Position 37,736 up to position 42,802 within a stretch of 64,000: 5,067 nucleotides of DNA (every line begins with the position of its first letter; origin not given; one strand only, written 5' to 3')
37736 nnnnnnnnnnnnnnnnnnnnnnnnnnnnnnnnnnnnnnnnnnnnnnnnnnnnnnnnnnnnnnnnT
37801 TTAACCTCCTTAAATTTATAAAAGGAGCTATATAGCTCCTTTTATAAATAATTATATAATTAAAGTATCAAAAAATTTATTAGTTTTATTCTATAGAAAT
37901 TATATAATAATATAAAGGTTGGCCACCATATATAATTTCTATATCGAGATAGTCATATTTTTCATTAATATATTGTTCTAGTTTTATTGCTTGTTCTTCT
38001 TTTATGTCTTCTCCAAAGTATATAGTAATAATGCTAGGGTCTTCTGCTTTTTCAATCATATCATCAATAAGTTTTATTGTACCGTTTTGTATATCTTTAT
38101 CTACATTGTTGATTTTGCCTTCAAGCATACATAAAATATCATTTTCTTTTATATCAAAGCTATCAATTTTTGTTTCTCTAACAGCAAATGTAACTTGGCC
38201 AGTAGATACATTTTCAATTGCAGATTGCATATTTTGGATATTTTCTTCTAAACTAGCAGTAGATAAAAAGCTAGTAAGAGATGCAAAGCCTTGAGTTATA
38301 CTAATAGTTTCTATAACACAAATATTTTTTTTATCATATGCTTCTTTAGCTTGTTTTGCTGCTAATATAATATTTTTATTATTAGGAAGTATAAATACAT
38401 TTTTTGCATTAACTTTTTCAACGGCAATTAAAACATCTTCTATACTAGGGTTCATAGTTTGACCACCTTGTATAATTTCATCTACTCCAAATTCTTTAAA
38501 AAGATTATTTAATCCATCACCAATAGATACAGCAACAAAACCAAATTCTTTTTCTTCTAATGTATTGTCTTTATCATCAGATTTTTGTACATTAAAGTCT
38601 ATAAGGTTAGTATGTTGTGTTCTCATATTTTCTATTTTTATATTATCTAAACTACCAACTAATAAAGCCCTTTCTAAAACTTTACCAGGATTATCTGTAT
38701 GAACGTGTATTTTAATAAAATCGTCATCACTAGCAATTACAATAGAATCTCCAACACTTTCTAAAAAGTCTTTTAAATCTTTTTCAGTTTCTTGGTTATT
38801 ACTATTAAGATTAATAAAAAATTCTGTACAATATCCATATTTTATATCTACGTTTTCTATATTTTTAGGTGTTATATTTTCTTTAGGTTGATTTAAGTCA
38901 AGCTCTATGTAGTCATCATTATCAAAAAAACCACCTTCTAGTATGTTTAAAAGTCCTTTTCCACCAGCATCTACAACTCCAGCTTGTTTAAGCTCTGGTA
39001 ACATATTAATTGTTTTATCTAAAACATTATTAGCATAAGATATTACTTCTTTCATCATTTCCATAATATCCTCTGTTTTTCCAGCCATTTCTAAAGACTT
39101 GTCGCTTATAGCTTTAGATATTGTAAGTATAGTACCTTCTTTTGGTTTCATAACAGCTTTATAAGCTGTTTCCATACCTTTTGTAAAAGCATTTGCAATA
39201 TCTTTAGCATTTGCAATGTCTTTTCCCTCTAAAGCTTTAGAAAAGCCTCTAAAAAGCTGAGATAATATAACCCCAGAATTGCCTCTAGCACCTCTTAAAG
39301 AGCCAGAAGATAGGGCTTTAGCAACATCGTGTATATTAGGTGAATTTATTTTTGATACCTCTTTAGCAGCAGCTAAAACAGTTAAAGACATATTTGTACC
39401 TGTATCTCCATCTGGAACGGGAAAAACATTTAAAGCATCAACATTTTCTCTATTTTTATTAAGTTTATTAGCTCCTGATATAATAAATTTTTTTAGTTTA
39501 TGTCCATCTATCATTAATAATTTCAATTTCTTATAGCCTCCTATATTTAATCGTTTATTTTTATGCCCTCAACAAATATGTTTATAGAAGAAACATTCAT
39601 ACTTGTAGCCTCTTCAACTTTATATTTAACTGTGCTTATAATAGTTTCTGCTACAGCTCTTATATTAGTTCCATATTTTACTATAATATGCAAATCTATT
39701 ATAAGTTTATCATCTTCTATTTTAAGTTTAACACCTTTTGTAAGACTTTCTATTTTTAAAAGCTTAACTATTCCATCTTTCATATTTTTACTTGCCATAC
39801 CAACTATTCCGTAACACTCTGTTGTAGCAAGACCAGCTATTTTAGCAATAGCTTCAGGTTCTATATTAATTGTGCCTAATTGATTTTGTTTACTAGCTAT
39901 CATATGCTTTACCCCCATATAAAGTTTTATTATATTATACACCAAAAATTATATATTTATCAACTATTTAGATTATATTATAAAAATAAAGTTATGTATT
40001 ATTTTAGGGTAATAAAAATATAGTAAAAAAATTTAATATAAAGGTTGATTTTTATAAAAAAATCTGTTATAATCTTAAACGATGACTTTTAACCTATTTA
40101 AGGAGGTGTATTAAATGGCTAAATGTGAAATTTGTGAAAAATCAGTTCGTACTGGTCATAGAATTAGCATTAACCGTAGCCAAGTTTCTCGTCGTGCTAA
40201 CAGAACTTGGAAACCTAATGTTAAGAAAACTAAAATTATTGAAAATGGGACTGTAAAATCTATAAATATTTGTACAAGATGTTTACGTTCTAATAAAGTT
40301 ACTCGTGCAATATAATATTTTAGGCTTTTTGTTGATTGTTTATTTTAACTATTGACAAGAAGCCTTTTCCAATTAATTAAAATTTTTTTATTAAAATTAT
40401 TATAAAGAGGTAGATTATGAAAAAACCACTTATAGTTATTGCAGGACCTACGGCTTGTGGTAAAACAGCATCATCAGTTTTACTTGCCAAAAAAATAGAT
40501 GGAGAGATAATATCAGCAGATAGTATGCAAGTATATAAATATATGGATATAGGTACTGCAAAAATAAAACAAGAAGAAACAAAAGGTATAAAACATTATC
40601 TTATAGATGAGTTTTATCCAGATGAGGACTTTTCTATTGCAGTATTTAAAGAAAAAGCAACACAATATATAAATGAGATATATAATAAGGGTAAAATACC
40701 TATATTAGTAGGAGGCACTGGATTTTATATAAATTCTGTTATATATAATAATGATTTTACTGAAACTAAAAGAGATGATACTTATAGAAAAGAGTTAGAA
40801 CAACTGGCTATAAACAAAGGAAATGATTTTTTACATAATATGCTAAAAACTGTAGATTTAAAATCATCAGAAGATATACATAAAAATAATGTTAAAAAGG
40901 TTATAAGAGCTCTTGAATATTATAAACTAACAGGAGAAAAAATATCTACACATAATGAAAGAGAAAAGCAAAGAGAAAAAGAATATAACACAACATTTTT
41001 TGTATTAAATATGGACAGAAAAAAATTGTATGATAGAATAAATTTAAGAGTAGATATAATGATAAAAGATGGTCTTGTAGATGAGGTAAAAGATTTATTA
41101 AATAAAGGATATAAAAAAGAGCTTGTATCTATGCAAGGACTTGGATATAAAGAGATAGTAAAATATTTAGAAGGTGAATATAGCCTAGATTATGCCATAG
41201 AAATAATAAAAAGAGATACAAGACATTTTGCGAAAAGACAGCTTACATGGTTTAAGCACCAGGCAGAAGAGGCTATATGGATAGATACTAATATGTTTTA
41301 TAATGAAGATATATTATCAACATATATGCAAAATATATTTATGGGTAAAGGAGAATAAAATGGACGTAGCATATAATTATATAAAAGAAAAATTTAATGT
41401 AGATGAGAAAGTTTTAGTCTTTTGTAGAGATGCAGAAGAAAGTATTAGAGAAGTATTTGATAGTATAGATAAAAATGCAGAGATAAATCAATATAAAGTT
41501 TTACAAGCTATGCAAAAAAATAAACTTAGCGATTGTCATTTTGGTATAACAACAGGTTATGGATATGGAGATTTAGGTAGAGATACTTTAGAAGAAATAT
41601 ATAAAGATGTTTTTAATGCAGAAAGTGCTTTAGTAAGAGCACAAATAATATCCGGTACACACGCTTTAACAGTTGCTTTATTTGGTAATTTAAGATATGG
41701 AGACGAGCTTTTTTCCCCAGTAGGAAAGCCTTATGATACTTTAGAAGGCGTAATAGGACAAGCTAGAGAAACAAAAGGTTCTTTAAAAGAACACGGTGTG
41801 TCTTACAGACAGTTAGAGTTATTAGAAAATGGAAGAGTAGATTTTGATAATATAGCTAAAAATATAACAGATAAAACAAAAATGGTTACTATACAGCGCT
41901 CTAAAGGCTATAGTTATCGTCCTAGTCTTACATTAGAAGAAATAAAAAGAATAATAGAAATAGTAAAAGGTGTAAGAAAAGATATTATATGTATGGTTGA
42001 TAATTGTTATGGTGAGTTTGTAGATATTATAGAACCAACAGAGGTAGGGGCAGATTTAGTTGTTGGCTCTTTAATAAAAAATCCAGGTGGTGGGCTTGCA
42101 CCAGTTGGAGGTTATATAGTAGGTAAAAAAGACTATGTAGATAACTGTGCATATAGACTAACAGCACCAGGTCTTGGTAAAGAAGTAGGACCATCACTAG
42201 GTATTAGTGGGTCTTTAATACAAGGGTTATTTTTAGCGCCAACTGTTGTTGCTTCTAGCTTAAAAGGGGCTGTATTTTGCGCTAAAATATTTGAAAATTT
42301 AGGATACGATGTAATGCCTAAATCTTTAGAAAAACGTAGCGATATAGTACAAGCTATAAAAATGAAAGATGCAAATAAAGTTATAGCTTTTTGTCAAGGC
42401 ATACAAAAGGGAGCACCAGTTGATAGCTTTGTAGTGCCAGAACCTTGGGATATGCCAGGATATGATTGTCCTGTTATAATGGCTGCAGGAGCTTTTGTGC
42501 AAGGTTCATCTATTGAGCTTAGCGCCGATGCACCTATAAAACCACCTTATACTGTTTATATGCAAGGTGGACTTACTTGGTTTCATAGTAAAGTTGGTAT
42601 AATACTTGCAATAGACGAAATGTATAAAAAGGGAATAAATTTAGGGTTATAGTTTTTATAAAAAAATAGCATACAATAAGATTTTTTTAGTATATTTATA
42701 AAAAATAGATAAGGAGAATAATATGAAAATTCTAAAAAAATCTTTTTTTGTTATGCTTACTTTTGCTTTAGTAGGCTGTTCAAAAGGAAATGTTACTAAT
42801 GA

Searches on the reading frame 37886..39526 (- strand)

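Call 93: search_protein_families(library=pfam, proteins=[window:37886-39526:-], max_evalue=0.00001)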
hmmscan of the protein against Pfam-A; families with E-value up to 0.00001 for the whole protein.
window:37886-39526:- (546 aa): 3 families
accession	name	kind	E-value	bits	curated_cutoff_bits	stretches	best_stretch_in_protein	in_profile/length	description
PF13684.11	FakA-like_C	-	8.3e-78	261.1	23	1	329-546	1-216/216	Fatty acid kinase subunit A-like, C-terminal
PF02734.22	Dak2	-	1e-41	143.2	27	1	36-198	1-171/174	DAK2 domain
PF21645.3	FakA-like_M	-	2.5e-30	104.6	24.9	1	229-307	1-79/80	Fatty acid kinase subunit A-like, middle domain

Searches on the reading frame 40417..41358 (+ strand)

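Call 93: search_protein_families(library=pfam, proteins=[window:40417-41358:+], max_evalue=0.00001)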
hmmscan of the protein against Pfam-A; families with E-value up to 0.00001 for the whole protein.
window:40417-41358:+ (313 aa): 2 families
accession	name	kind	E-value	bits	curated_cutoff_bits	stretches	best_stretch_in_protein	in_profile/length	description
PF01715.23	IPPT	-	1.5e-89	300.3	23.6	1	38-282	1-243/243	IPP transferase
PF01745.22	IPT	-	7.6e-08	32.5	20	1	6-65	4-64/233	Isopentenyl transferase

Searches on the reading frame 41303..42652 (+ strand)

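Call 93: search_protein_families(library=pfam, proteins=[window:41303-42652:+], max_evalue=0.00001)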
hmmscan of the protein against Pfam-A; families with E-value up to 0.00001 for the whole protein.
window:41303-42652:+ (449 aa): 2 families
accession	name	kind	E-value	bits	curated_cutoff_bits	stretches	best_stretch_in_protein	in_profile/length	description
PF06838.17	Met_gamma_lyase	-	1.6e-187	623.5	24.2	1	41-440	5-404/405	Methionine gamma-lyase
PF01053.26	Cys_Met_Meta_PP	-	1.1e-09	37.7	27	1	82-286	40-225/381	Cys/Met metabolism PLP-dependent enzyme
